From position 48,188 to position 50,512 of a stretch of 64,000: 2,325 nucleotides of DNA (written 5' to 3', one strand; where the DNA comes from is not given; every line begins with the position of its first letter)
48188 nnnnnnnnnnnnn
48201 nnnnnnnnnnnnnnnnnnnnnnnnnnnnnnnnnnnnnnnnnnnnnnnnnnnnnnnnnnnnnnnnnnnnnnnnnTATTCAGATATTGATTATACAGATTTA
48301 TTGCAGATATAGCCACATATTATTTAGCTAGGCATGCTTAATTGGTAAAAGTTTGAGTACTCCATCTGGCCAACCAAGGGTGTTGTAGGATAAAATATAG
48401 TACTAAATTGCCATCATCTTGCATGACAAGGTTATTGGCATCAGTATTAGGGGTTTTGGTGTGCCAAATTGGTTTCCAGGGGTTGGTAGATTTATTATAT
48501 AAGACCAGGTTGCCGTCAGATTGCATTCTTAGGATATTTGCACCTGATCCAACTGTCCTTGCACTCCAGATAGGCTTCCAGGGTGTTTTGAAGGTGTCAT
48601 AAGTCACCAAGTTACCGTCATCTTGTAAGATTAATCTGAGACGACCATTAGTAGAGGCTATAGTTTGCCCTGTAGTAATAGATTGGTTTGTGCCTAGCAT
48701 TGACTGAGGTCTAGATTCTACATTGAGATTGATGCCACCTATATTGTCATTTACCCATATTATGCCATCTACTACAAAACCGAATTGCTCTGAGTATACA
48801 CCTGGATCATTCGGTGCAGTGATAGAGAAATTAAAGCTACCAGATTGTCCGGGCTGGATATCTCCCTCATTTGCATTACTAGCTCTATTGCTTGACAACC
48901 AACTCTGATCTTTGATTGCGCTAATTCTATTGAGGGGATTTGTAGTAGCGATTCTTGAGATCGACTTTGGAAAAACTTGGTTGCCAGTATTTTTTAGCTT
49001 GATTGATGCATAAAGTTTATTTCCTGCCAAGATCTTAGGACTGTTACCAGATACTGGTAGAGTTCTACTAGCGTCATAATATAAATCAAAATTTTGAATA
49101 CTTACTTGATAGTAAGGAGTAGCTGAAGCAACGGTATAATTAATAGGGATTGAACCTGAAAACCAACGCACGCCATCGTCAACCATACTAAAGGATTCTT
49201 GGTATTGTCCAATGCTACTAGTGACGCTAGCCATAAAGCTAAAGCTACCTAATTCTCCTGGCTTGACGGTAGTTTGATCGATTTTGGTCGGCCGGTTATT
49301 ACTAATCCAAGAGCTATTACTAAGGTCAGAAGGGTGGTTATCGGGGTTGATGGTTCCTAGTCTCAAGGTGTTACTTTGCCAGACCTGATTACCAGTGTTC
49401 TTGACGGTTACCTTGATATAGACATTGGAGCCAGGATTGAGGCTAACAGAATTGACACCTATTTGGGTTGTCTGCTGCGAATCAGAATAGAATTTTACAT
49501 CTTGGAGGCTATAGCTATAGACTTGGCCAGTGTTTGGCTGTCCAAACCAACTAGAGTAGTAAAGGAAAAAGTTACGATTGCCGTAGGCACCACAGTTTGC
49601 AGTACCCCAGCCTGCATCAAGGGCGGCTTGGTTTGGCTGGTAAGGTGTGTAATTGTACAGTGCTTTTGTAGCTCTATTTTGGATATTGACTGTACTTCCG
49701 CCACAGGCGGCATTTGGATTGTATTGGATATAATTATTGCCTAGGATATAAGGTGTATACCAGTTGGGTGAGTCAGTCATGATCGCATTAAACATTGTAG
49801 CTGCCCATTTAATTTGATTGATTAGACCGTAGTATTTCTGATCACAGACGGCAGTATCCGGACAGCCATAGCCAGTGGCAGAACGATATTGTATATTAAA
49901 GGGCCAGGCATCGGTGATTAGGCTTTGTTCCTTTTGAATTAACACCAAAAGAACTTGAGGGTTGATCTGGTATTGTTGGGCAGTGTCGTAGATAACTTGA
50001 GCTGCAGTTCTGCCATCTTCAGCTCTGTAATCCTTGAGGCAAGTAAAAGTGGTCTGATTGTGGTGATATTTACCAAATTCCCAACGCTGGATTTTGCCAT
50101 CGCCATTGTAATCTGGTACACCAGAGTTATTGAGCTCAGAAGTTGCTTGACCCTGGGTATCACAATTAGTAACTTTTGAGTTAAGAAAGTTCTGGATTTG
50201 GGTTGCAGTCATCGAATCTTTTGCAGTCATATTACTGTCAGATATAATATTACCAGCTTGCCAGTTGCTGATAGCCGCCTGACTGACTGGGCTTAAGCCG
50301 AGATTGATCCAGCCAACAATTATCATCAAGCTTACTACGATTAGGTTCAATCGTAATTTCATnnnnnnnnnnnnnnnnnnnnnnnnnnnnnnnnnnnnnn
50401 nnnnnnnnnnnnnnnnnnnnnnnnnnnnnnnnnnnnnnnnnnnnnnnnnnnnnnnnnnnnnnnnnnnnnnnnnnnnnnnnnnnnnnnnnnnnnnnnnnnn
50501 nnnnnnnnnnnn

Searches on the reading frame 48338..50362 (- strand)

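Call 33: search_protein_families(library=pfam, proteins=[window:48338-50362:-], max_evalue=0.001)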
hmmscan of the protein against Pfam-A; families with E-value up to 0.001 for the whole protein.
window:48338-50362:- (674 aa): 1 family
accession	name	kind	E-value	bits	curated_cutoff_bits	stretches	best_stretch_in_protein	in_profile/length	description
PF16158.11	N_BRCA1_IG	-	1e-10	42.6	28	1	447-530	11-91/108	Ig-like domain from next to BRCA1 gene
